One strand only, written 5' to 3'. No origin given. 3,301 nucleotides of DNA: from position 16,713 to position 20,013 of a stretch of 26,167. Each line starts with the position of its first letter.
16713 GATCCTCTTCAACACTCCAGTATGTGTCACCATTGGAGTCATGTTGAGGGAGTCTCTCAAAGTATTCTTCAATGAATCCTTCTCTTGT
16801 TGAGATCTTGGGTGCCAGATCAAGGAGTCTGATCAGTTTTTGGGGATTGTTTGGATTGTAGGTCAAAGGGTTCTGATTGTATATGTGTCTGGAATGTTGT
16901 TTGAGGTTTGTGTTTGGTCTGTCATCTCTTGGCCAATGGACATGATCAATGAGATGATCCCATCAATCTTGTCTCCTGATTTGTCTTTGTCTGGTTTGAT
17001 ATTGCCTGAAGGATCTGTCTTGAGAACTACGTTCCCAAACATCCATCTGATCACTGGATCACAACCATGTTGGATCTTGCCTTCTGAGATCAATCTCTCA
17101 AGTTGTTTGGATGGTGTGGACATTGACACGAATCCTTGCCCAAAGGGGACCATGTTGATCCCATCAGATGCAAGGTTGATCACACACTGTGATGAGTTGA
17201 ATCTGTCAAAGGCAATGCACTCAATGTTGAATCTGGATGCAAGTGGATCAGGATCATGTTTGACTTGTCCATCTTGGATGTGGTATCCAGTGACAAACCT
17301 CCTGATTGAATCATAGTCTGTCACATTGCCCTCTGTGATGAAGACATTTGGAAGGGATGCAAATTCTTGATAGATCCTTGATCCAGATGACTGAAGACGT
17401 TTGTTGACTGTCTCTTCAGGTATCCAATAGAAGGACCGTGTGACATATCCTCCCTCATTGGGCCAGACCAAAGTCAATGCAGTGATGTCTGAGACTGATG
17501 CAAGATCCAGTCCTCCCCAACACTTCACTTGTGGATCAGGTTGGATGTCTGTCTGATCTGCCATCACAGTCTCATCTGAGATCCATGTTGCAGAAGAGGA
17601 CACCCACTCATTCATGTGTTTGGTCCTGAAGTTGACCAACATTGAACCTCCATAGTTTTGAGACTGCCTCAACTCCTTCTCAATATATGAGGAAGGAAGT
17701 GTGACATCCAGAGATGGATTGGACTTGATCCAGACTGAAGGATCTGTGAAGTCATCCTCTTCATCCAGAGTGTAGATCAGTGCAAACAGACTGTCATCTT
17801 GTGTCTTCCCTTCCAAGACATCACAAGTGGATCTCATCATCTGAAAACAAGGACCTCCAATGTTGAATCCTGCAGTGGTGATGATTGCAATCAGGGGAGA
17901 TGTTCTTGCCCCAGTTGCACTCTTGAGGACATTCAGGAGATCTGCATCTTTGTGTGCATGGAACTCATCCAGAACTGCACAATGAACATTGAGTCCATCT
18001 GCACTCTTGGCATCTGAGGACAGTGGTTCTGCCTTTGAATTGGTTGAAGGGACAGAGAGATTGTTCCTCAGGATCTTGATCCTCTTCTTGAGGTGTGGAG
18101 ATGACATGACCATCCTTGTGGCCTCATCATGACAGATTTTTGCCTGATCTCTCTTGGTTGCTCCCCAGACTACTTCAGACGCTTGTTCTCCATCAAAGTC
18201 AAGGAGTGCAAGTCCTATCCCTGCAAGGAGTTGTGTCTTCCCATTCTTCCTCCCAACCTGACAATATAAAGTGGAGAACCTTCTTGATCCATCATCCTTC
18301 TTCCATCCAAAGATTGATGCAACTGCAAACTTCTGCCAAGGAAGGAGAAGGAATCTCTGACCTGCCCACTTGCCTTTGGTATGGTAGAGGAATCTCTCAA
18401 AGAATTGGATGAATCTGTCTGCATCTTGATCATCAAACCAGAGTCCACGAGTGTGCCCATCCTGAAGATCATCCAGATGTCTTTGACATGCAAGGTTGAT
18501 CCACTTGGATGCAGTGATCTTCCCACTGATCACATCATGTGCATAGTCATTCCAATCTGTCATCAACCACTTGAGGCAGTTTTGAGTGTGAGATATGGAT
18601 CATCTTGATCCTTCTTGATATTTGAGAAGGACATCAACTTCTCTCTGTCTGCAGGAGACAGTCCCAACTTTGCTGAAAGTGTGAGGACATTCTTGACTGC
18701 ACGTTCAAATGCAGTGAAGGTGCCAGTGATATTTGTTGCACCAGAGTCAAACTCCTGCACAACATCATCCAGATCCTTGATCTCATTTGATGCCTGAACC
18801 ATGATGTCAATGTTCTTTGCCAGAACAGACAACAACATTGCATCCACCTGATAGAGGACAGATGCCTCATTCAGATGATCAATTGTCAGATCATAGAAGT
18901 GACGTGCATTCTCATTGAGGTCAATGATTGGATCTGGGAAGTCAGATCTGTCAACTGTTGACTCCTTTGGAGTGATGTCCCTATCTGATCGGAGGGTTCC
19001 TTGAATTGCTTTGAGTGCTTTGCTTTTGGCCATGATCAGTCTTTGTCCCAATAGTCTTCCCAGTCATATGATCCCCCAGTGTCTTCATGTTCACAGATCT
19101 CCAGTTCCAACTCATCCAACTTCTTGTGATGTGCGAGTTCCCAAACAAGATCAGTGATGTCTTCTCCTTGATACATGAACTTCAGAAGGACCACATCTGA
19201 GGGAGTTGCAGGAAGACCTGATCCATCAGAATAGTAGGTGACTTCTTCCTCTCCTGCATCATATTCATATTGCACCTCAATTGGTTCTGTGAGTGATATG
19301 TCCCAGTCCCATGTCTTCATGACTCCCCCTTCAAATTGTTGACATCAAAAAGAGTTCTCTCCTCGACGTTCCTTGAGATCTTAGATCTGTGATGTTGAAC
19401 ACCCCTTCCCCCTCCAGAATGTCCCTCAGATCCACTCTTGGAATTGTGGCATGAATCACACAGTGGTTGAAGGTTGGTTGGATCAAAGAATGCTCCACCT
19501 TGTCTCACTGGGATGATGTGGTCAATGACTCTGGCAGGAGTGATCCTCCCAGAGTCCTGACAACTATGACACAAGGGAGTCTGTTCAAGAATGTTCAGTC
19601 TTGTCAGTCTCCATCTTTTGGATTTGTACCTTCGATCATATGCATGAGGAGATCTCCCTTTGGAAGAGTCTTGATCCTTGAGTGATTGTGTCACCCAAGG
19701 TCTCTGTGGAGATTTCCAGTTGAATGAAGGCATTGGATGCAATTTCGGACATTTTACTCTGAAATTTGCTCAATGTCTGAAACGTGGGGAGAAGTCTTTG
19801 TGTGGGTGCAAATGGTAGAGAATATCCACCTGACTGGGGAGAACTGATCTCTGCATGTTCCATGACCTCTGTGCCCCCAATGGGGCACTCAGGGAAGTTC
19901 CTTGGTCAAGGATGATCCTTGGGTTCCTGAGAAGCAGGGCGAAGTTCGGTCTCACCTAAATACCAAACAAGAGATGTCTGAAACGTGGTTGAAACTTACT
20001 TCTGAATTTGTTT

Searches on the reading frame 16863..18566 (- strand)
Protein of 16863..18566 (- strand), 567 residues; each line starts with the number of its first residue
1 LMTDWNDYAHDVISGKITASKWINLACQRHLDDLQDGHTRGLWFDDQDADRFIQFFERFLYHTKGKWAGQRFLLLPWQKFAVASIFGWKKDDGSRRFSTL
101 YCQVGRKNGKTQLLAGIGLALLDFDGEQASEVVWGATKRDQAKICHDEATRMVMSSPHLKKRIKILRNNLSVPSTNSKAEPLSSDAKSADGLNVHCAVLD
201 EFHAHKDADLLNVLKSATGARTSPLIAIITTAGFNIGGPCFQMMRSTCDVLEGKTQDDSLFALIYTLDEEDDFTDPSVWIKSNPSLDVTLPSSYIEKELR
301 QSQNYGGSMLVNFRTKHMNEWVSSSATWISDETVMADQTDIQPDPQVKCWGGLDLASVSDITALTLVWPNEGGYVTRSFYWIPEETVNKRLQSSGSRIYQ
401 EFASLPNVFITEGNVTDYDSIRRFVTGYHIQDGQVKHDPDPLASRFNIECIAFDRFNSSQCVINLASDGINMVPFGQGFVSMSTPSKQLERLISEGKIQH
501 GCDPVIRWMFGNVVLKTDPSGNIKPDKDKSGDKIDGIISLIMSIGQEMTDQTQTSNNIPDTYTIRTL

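Call 22: search_protein_families(library=pfam, proteins=[window:16863-18566:-], max_evalue=0.05)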
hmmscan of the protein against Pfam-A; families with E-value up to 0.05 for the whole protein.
window:16863-18566:- (567 aa): 2 families
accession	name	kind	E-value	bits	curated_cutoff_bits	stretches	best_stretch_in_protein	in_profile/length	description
PF20441.4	TerL_nuclease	-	2.8e-38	132.2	24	1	255-546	2-281/286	Terminase large subunit, endonuclease domain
PF03354.21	TerL_ATPase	-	2.4e-31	109.3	23.7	1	76-245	1-174/178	Terminase large subunit, ATPase domain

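Call 30: search_dna_similar(query=window:16863-18566:-, collection=phages, mode=protein, max_rows=25)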
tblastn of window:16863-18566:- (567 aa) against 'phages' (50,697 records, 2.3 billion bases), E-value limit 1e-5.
Records with a match: 3250; places in all: 3257; records where one place covers at least 80% of the query: 2326.
Best place of each record, by identity: <60% 3250.
By first word of the organism name: Lactococcus 509; Streptococcus 479; Staphylococcus 277; Vibrio 223; Mycobacterium 162; Enterococcus 146; Microbacterium 138; Arthrobacter 113; Paenibacillus 110; Gordonia 106; and 112 more.
By host as written in the record: - 403; Lactococcus lactis 312; Streptococcus thermophilus 130; Mycobacterium smegmatis mc2 155 108; Microbacterium foliorum NRRL B-24224 93; Staphylococcus aureus 78; Gordonia terrae 3612 65; Arthrobacter sp. ATCC 21022 60; and 826 more.
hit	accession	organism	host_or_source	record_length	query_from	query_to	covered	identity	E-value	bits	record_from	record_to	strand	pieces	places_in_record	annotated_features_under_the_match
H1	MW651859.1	Pseudomonas phage vB_PstS-pAN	Pseudomonas stutzeri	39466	4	562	99%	38.4%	1e-106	357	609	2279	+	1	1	terminase large subunit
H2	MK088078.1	Marinobacter phage AS1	Marinobacter sp. D1S9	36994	7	555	97%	38.5%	2e-106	357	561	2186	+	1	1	terminase large subunit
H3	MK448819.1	Streptococcus phage Javan599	Streptococcus suis YS49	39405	44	552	90%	40.6%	3e-97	330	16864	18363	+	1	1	terminase large subunit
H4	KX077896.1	Streptococcus phage phiJH1301-2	Streptococcus suis JH1301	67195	44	552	90%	40.6%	4e-97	330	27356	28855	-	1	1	terminase large subunit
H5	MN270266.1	Streptococcus phage phi-SsuFJZZ32_rum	Streptococcus suis FJZZ32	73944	44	552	90%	40.6%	4e-97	330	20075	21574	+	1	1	terminase large subunit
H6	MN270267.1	Streptococcus phage phi-SsuFJZZ39_rum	Streptococcus suis FJZZ39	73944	44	552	90%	40.6%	4e-97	330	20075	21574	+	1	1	terminase large subunit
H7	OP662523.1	Streptococcus phage YS771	Streptococcus suis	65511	44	552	90%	40.6%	5e-97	329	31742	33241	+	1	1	terminase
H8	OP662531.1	Streptococcus phage YS43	Streptococcus suis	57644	44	553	90%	40.3%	6e-97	329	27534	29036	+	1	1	terminase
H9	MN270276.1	Streptococcus phage phi-SsuSSJ28_rum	Streptococcus suis SSJ28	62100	44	553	90%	40.3%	1e-96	328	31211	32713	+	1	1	terminase large subunit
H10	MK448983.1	Streptococcus phage Javan558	Streptococcus suis D12_PRJNA65469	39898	44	552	90%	40.4%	1e-96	328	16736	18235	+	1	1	terminase large subunit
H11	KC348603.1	Streptococcus phage phiD12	Streptococcus suis D12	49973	44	552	90%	40.4%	1e-96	328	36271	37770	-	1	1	putative phage terminase large subunit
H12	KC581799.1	Streptococcus phage phiD12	-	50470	44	552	90%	40.4%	1e-96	328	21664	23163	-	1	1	putative terminase large subunit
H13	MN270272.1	Streptococcus phage phi-SsuNJ5_rum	Streptococcus suis NJ5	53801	44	552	90%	40.4%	1e-96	328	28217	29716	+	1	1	terminase large subunit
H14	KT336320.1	Streptococcus phage phiNJ3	Streptococcus suis NJ3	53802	44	552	90%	40.4%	1e-96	328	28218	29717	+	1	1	terminase large subunit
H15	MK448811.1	Streptococcus phage Javan575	Streptococcus suis LS2N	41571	44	552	90%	40.4%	3e-96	327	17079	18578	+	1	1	terminase large subunit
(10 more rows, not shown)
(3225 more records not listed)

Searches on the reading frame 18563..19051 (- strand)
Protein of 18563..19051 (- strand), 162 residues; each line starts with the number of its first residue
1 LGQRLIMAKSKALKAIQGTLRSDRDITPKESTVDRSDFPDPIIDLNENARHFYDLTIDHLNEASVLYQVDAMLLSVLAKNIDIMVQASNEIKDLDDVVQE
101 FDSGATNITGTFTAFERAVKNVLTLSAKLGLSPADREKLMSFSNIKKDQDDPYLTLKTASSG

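Call 22: search_protein_families(library=pfam, proteins=[window:18563-19051:-], max_evalue=0.05)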
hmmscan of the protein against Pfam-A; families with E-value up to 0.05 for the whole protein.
window:18563-19051:- (162 aa): 1 family
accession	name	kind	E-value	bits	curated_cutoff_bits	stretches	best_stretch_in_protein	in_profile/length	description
PF05119.17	Terminase_4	-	2e-09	38.2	24.7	1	49-140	1-92/98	Phage terminase, small subunit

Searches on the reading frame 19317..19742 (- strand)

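Call 22: search_protein_families(library=pfam, proteins=[window:19317-19742:-], max_evalue=0.05)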
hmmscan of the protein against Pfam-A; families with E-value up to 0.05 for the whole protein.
window:19317-19742:- (141 aa): 2 families
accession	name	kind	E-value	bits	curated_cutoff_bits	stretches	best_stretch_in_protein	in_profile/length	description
PF01844.29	HNH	-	7e-11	42.6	21.4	1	58-103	1-45/47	HNH endonuclease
PF14279.12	HNH_5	-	8.7e-06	26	27.5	1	58-102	1-43/56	HNH endonuclease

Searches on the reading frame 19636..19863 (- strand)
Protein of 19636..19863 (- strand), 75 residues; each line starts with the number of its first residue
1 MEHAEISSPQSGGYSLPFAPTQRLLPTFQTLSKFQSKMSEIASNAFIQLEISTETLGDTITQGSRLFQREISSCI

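Call 22: search_protein_families(library=pfam, proteins=[window:19636-19863:-], max_evalue=0.05)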
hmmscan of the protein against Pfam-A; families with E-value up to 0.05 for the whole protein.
window:19636-19863:- (75 aa): 1 family
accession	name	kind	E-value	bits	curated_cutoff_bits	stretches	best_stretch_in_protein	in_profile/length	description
PF14745.11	WASH-4_N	-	0.043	12.8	25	1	22-54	109-141/572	WASH complex subunit 4, N-terminal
